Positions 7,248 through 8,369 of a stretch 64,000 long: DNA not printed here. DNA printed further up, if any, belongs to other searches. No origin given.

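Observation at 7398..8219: Phage-encoded Thg1-like 3'-5' nucleotide polymerase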

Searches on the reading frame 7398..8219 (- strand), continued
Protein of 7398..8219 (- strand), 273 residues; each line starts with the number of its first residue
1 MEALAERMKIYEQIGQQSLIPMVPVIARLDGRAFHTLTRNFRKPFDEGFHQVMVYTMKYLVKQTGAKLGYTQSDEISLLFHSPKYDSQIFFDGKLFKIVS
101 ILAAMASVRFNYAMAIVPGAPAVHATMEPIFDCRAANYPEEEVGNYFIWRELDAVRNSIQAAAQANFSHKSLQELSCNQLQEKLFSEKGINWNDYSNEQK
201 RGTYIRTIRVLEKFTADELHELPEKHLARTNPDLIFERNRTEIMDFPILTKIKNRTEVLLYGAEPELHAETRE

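Call 23: find_encoding_contigs(protein=P0001, flank=10000, max_places=4)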
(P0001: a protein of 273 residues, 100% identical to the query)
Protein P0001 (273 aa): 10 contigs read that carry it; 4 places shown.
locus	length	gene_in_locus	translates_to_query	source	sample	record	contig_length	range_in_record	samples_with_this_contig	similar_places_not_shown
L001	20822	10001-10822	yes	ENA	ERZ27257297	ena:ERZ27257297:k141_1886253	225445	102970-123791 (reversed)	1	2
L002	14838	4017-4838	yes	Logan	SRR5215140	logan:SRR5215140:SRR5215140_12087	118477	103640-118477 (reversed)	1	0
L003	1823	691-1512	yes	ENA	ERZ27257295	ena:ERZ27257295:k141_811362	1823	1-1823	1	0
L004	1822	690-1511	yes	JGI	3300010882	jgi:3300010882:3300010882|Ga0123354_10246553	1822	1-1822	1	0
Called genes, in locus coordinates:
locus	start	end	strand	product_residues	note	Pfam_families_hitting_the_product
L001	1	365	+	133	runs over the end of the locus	-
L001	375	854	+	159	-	-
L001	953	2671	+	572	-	-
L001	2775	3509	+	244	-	-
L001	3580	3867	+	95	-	-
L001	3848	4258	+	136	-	-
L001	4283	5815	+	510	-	-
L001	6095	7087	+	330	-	-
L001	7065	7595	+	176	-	-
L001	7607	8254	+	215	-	-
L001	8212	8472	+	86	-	-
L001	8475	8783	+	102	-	-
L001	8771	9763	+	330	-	PF01068:DNA_ligase_A_M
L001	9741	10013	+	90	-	-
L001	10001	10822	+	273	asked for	PF04446:Thg1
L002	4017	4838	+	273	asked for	PF04446:Thg1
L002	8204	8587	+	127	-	-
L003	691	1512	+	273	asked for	PF04446:Thg1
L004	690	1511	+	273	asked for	PF04446:Thg1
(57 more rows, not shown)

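Call 24: find_encoding_contigs(protein=P0069, flank=8000, max_places=2)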
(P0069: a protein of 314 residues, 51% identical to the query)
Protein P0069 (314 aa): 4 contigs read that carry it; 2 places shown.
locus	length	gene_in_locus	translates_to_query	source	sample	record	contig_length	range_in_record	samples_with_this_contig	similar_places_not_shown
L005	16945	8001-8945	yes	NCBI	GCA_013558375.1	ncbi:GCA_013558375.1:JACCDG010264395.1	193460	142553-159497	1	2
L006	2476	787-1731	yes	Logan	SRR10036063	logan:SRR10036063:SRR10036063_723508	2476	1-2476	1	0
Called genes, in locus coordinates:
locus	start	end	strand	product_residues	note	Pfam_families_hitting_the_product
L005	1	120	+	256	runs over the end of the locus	PF04127:DFP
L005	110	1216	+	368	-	PF02441:Flavoprotein, PF01551:Peptidase_M23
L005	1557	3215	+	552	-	PF21033:RMD1-3 (faint), PF14559:TPR_19 (faint), PF13424:TPR_12 (weak), PF00515:TPR_1 (weak), PF07719:TPR_2 (weak), PF13181:TPR_8 (weak), PF13432:TPR_16 (weak), PF00515:TPR_1 (weak), +8 more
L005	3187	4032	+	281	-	-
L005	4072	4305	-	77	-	-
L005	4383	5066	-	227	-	-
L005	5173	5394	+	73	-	-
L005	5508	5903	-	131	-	-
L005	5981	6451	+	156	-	-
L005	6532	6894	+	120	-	-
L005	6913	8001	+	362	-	PF21189:PHA02142, PF09414:RNA_ligase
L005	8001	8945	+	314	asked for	PF04446:Thg1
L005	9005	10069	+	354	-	PF13524:Glyco_trans_1_2 (faint), PF13692:Glyco_trans_1_4, PF00534:Glycos_transf_1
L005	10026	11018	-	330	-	PF04230:PS_pyruv_trans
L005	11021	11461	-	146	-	-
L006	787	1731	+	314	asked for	PF04446:Thg1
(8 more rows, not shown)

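Call 25: find_encoding_contigs(protein=P0051, flank=8000, max_places=2)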
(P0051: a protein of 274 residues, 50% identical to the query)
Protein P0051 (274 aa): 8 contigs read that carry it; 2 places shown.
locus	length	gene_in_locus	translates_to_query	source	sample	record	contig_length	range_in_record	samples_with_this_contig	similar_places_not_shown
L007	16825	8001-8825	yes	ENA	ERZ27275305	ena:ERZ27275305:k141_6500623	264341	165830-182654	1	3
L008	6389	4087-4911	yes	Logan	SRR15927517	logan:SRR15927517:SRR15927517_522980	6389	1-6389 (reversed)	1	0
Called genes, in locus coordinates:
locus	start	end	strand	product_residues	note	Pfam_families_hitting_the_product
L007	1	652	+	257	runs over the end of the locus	-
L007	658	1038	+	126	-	-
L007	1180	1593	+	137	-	-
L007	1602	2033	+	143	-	-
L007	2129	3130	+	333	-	-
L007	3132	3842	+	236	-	PF24391:HD-CE (weak), PF00233:PDEase_I, PF01966:HD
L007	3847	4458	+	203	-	-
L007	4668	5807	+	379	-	-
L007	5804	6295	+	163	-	-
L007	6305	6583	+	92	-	-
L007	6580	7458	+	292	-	-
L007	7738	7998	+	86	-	-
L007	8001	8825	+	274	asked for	PF04446:Thg1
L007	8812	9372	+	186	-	-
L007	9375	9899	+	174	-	-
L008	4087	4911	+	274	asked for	PF04446:Thg1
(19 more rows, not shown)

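Call 26: find_encoding_contigs(protein=P0006, flank=8000, max_places=2)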
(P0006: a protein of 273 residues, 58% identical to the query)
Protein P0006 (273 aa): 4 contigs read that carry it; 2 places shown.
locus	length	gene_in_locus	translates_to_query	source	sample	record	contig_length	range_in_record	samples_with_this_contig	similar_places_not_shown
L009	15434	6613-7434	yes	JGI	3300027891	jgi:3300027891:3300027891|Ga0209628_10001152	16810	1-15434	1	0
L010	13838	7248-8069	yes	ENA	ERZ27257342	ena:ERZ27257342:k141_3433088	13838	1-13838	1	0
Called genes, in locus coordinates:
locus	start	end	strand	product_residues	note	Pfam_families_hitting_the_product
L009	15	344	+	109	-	-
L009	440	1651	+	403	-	PF21189:PHA02142, PF01331:mRNA_cap_enzyme (faint), PF09414:RNA_ligase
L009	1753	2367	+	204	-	PF02463:SMC_N (faint), PF13175:AAA_15, PF13476:AAA_23 (weak), PF13304:AAA_21 (faint)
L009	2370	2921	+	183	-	-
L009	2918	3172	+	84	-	-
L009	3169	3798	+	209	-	-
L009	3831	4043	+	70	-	-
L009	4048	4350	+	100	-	-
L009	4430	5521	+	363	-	PF21805:Imm5_like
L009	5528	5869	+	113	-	-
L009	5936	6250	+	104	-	-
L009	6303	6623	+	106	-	-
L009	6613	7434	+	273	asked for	PF04446:Thg1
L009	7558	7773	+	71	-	-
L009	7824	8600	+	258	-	-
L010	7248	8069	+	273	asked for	PF04446:Thg1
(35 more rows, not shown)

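Call 37: find_related_loci(query=A2, collection=viral_contigs, flank=10000)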
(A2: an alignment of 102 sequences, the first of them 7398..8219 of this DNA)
Query A2 (273 aa) in viral_contigs; peptide patterns used: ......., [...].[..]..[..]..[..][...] (x = any residue, [..] = any of these).
600 stretches matched a pattern (row limit reached: there are more); 592 encode a relative of the query (tblastn E <= 1e-3); the best 80 are kept; 80 distinct loci.
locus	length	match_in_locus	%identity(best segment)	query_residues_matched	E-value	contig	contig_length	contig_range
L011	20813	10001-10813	47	2-273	2e-83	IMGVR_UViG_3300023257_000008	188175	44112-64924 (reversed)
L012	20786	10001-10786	49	2-265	5e-78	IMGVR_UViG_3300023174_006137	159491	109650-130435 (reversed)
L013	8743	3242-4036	48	2-268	2e-77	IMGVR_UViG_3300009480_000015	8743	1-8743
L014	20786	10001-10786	48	4-267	6e-74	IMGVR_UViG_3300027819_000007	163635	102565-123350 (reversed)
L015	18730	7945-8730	48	4-267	6e-74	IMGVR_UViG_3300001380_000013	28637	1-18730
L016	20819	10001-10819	47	3-270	1e-72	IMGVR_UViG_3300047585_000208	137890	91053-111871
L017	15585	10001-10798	46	2-269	2e-72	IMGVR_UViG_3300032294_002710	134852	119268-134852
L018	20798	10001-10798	46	2-269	4e-72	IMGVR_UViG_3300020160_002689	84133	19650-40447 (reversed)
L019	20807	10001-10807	46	2-270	4e-71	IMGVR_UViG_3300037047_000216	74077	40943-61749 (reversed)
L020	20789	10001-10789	45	2-266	4e-71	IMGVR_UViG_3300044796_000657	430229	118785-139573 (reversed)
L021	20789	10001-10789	46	2-265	6e-71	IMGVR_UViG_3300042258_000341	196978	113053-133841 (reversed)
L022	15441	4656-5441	44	2-265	3e-70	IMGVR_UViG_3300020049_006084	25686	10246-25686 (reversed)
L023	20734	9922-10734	44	2-273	8e-70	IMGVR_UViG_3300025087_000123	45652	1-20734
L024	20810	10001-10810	42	1-273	6e-68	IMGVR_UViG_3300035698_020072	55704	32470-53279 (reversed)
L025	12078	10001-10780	44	4-265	7e-67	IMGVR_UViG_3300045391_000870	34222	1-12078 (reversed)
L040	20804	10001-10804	41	2-271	4e-62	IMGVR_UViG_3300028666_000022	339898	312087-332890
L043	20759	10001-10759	45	7-260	3e-61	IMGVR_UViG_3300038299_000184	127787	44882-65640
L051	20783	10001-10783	42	4-265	1e-59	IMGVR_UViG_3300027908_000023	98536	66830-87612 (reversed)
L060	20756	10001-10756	41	2-229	5e-55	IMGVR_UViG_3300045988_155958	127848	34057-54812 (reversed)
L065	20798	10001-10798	40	3-265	2e-54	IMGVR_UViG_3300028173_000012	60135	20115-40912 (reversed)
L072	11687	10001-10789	41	2-231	3e-53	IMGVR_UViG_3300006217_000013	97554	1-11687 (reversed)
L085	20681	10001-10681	44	2-203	4e-52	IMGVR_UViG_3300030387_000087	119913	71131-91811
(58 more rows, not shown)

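Call 39: predict_structure(alignment_id=A2)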
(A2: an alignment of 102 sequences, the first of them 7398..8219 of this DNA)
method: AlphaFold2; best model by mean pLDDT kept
length: 273 residues; sequences in the alignment: 102
mean_pLDDT: 95.5   pTM: 0.90
mean pLDDT of the five models: 95.5, 95.0, 94.6, 94.3, 93.4
residues with pLDDT >= 90: 257; 70-90: 13; 50-70: 2; < 50: 1
segments of 3 or more residues with pLDDT < 50: none
pLDDT, mean of each block of 10 residues (from residue 1): 91 92 98 94 95 98 98 96 95 97 98 96 91 98 98 97 98 98 98 96 97 97 96 95 96 97 94 48
secondary structure, 60 per line:
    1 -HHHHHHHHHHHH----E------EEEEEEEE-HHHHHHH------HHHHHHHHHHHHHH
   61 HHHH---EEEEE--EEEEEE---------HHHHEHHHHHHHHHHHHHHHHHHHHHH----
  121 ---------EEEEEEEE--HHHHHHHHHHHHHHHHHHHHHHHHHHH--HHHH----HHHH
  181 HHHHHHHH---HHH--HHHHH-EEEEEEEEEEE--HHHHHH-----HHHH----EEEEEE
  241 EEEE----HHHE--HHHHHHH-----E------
elements in order: H2-13 E25-32 H34-40 H47-64 E68-72 E75-80 H90-93 H95-116 E130-137 H140-166 H169-172 H177-188 H197-201 E203-213 H216-221 H227-230 E235-244 H255-261

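Call 46: fold_search(model_id=the predicted structure, library=pdb)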
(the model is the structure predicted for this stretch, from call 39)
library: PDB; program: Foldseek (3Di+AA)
matches with E <= 10: 719; with E <= 0.001: 32
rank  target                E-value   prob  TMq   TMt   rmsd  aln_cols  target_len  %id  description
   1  4kgm_C                4.1e-23  1.00  0.73  0.86   3.3       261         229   37  Bacterial tRNA(HIS) Guanylyltransferase (Thg1)-Like Protein in complex with ATP (released 2013-08-14)
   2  4kgm_A                7.2e-23  1.00  0.75  0.89   3.3       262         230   38  Bacterial tRNA(HIS) Guanylyltransferase (Thg1)-Like Protein in complex with ATP (released 2013-08-14)
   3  4kgm_B                1.4e-22  1.00  0.75  0.90   3.9       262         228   38  Bacterial tRNA(HIS) Guanylyltransferase (Thg1)-Like Protein in complex with ATP (released 2013-08-14)
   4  4kgk_B                2.3e-21  1.00  0.68  0.85   2.8       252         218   36  Bacterial tRNA(HIS) Guanylyltransferase (Thg1)-Like Protein in complex with GTP (released 2013-08-14)
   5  4kgm_D                5.8e-21  1.00  0.71  0.86   3.4       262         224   36  Bacterial tRNA(HIS) Guanylyltransferase (Thg1)-Like Protein in complex with ATP (released 2013-08-14)
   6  4kgk_A                9.2e-20  1.00  0.68  0.87   4.3       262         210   35  Bacterial tRNA(HIS) Guanylyltransferase (Thg1)-Like Protein in complex with GTP (released 2013-08-14)
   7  4kgk_C                1.7e-19  1.00  0.66  0.86   5.0       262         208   34  Bacterial tRNA(HIS) Guanylyltransferase (Thg1)-Like Protein in complex with GTP (released 2013-08-14)
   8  4kgk_D                2.0e-19  1.00  0.65  0.83   3.1       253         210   34  Bacterial tRNA(HIS) Guanylyltransferase (Thg1)-Like Protein in complex with GTP (released 2013-08-14)
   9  3wbz_E                7.5e-18  1.00  0.70  0.71   6.7       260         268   25  Crystal structure of C. albicans tRNA(His) guanylyltransferase (Thg1) with ATP (released 2013-12-18)
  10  3wbz_C                8.0e-18  1.00  0.70  0.72   6.7       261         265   26  Crystal structure of C. albicans tRNA(His) guanylyltransferase (Thg1) with ATP (released 2013-12-18)
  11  3wbz_D                9.0e-18  1.00  0.71  0.73   6.8       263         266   25  Crystal structure of C. albicans tRNA(His) guanylyltransferase (Thg1) with ATP (released 2013-12-18)
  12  3wbz_H                1.6e-17  1.00  0.70  0.74   6.0       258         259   24  Crystal structure of C. albicans tRNA(His) guanylyltransferase (Thg1) with ATP (released 2013-12-18)
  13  3wc1_A                7.6e-17  1.00  0.65  0.74   2.5       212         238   27  Crystal structure of C. albicans tRNA(His) guanylyltransferase (Thg1) with a G-1 deleted tRNA(His) (released 2013-12-18)
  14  3otc_A                7.6e-17  1.00  0.64  0.66   5.8       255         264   22  Crystal structure of human tRNAHis guanylyltransferase (Thg1)- Native II (released 2010-11-17)
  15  3wbz_F                1.3e-16  1.00  0.69  0.74   5.4       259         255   25  Crystal structure of C. albicans tRNA(His) guanylyltransferase (Thg1) with ATP (released 2013-12-18)
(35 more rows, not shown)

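Call 49: search_protein_families(library=pfam, alignment_id=A3, max_evalue=0.0001)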
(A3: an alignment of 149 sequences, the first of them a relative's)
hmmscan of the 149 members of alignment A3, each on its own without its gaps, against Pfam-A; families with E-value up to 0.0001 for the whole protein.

A. member 1, L012:6468-7232:+ (254 aa): 0 families

B. families by the number of members that match (of 149 scanned): 99 families (the first 25 are shown)
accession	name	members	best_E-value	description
PF09414.15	RNA_ligase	5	4.7e-30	RNA ligase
PF10127.15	RlaP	5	2.3e-20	RNA repair pathway DNA polymerase beta family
PF01743.26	PolyA_pol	3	7.1e-39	Poly A polymerase head domain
PF07282.18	Cas12f1-like_TNB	3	1e-26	Cas12f1-like, TNB domain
PF13735.12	tRNA_NucTran2_2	3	8.9e-14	tRNA nucleotidyltransferase domain 2 putative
PF00149.33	Metallophos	3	1.8e-12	Calcineurin-like phosphoesterase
PF13392.12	HNH_3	3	4e-11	HNH endonuclease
PF01966.28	HD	3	7.3e-08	HD domain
PF04095.22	NAPRTase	2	8.5e-57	Nicotinate phosphoribosyltransferase (NAPRTase) family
PF03167.25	UDG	2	9.9e-39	Uracil DNA glycosylase superfamily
PF18127.6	NAMPT_N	2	1.2e-38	Nicotinamide phosphoribosyltransferase, N-terminal domain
PF01385.25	OrfB_IS605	2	4.9e-31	Probable transposase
PF00580.27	UvrD-helicase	2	8.4e-31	UvrD/REP helicase N-terminal domain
PF13489.12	Methyltransf_23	2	1.6e-27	Methyltransferase domain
PF08241.18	Methyltransf_11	2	2.2e-20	Methyltransferase domain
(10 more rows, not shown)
